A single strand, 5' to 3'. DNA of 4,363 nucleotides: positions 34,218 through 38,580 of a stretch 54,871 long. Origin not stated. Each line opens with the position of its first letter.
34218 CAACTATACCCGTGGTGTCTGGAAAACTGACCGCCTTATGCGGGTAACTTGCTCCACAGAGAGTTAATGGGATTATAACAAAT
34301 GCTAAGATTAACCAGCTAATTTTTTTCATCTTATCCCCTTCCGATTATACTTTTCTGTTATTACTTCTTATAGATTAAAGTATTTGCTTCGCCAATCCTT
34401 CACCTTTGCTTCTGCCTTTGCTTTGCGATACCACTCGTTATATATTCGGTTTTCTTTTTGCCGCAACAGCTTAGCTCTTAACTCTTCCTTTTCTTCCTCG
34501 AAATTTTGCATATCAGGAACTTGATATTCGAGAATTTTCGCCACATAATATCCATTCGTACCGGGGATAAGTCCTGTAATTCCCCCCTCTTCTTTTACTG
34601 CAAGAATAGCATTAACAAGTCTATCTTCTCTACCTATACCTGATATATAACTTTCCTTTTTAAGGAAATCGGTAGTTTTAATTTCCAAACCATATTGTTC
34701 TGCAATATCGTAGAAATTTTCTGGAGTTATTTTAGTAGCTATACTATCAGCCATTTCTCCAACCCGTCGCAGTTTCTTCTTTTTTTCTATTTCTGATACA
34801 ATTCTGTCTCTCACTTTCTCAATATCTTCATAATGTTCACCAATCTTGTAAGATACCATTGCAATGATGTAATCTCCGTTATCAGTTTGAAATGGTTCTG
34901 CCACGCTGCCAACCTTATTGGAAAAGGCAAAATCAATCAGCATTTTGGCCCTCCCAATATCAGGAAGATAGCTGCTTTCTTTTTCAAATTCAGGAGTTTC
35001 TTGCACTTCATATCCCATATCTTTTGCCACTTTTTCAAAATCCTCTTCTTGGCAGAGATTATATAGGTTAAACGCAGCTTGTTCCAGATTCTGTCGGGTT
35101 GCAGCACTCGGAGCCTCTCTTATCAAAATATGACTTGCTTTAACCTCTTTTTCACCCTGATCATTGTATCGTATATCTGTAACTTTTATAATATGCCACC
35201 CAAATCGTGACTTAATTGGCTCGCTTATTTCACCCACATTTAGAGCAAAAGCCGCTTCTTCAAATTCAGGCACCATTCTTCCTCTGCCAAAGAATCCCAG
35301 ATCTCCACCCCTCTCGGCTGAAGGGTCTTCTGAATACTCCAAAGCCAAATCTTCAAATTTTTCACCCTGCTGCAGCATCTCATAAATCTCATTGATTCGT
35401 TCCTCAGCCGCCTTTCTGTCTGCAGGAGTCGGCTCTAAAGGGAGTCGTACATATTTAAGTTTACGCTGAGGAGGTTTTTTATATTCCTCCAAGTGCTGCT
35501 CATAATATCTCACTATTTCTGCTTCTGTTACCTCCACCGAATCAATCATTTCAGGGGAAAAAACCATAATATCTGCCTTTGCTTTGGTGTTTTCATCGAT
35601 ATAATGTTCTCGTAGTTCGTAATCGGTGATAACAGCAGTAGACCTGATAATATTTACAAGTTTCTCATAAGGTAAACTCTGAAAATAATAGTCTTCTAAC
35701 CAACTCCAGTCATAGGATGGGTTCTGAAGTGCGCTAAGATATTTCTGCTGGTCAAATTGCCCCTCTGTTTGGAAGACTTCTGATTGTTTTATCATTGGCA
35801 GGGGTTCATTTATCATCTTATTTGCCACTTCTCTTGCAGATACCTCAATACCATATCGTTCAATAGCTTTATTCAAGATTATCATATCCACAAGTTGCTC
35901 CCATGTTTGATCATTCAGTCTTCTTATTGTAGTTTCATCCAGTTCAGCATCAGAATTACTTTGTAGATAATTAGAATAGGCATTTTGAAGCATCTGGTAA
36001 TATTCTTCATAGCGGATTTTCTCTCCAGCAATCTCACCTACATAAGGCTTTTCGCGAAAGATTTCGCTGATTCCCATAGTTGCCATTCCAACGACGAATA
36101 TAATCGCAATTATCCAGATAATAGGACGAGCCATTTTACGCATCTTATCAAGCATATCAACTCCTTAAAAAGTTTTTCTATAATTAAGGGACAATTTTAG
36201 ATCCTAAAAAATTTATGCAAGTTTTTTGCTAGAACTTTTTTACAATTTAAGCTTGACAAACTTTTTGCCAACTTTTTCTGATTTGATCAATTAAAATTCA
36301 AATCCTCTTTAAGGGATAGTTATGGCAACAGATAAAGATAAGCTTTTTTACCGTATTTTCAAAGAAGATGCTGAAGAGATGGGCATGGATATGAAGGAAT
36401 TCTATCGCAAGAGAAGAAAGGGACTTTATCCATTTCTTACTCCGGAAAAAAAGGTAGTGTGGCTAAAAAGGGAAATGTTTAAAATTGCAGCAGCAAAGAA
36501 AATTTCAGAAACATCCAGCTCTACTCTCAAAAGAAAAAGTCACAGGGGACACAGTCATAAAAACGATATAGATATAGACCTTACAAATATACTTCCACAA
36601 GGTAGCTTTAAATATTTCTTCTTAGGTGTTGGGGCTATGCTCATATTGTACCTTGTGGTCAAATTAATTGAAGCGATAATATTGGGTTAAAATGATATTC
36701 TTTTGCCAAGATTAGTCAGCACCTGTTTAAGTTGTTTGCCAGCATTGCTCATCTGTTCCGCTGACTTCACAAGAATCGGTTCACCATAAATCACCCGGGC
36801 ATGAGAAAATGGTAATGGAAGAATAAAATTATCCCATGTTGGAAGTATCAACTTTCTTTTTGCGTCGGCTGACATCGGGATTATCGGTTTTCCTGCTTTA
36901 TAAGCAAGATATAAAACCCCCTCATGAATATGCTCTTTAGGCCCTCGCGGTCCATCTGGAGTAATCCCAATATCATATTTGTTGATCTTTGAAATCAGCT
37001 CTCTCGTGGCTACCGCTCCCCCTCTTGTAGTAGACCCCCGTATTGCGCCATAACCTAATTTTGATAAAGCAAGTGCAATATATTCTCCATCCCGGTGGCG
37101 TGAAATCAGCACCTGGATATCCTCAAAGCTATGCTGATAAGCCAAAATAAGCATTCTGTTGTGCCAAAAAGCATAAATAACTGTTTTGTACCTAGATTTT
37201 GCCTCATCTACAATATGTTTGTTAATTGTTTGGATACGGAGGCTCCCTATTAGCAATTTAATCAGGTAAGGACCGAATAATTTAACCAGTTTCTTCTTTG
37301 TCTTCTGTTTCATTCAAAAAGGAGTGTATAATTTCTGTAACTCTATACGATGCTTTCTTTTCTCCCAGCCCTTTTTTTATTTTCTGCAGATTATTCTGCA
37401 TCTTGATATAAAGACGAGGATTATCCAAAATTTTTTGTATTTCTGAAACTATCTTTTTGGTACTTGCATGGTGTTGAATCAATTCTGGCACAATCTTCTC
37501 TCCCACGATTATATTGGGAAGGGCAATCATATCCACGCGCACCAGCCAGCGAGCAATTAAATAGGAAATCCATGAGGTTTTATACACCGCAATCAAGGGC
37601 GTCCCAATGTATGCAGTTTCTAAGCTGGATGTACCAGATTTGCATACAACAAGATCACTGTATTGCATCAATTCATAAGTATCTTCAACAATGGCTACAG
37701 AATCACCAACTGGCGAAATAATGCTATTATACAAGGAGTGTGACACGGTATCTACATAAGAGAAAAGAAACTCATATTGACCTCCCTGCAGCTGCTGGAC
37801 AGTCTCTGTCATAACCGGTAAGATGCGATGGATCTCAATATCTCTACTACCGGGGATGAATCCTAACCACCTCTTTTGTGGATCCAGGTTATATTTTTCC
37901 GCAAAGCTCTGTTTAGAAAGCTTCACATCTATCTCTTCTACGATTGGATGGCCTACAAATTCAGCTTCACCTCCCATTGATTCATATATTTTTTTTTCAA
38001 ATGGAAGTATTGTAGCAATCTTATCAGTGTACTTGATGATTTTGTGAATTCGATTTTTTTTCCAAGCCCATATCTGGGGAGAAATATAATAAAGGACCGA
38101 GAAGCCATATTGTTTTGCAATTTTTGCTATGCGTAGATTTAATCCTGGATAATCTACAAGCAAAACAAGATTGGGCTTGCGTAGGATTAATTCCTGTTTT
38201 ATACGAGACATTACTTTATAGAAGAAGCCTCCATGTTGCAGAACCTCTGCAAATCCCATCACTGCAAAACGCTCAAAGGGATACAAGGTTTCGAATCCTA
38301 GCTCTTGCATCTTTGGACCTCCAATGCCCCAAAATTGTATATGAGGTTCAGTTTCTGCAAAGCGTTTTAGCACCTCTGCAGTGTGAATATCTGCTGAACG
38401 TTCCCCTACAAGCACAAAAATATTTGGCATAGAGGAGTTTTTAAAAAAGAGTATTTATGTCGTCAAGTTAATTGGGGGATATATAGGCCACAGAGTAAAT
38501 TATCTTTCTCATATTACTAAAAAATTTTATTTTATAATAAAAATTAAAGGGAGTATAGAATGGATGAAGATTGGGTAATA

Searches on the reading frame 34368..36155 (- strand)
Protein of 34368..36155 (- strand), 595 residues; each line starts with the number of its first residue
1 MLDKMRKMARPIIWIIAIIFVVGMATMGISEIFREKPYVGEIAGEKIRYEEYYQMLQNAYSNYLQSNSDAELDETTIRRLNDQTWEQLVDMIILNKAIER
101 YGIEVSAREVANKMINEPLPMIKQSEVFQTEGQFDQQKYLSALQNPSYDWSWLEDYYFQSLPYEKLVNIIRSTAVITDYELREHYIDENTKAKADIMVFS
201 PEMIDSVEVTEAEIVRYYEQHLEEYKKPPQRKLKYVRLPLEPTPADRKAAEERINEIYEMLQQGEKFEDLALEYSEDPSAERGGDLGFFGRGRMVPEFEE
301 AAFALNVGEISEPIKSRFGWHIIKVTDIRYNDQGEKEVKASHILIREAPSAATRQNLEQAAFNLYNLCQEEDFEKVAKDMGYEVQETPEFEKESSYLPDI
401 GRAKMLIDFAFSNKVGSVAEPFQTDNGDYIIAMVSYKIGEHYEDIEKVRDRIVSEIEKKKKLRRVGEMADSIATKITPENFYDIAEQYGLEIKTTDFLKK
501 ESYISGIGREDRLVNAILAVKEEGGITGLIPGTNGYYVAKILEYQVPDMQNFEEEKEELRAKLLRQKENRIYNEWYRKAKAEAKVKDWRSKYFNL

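Call 29: search_protein_families(library=pfam, proteins=[window:34368-36155:-], max_evalue=0.0001)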
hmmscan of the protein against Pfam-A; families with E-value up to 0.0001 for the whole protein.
window:34368-36155:- (595 aa): 5 families
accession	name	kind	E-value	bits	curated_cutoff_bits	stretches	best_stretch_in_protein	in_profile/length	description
PF13616.12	Rotamase_3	-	1.4e-38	132.4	22.5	2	225-328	10-115/116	PPIC-type PPIASE domain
PF00639.27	Rotamase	-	4.9e-36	124.1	21.7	1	241-327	9-97/97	PPIC-type PPIASE domain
PF13145.12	Rotamase_2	-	7.2e-30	104.7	27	1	209-331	1-111/121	PPIC-type PPIASE domain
PF13623.11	SurA_N_2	-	2.5e-27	95.9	28.5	1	2-143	1-145/145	SurA-like N-terminal domain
PF13624.11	SurA_N_3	-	1.5e-22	80.6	27.2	1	1-154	1-149/162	SurA-like N-terminal domain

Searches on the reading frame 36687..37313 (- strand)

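Call 70: search_protein_families(library=pfam, proteins=[window:36687-37313:-], max_evalue=0.00001)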
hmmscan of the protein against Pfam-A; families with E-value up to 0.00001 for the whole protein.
window:36687-37313:- (208 aa): 1 family
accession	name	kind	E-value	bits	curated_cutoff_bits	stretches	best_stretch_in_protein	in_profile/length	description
PF04028.18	DUF374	-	4.3e-25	87.5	26.8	1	64-125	6-68/69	Domain of unknown function (DUF374)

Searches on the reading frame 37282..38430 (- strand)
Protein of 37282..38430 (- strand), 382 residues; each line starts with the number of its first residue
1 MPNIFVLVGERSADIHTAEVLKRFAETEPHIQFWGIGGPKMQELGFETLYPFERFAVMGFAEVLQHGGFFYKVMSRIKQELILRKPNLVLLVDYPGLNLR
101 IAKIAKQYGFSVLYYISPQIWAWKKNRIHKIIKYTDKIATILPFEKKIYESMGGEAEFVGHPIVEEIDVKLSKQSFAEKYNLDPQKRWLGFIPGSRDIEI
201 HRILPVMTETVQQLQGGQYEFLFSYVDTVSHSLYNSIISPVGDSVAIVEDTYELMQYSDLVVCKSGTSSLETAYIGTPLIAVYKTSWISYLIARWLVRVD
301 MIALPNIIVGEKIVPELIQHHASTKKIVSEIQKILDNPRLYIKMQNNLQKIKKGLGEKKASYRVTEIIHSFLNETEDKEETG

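Call 70: search_protein_families(library=pfam, proteins=[window:37282-38430:-], max_evalue=0.00001)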
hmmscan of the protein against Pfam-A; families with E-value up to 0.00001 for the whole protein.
window:37282-38430:- (382 aa): 1 family
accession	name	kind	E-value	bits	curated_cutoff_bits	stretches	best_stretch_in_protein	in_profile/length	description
PF02684.21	LpxB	-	2.8e-93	313.2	22.6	1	4-359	1-363/374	Lipid-A-disaccharide synthetase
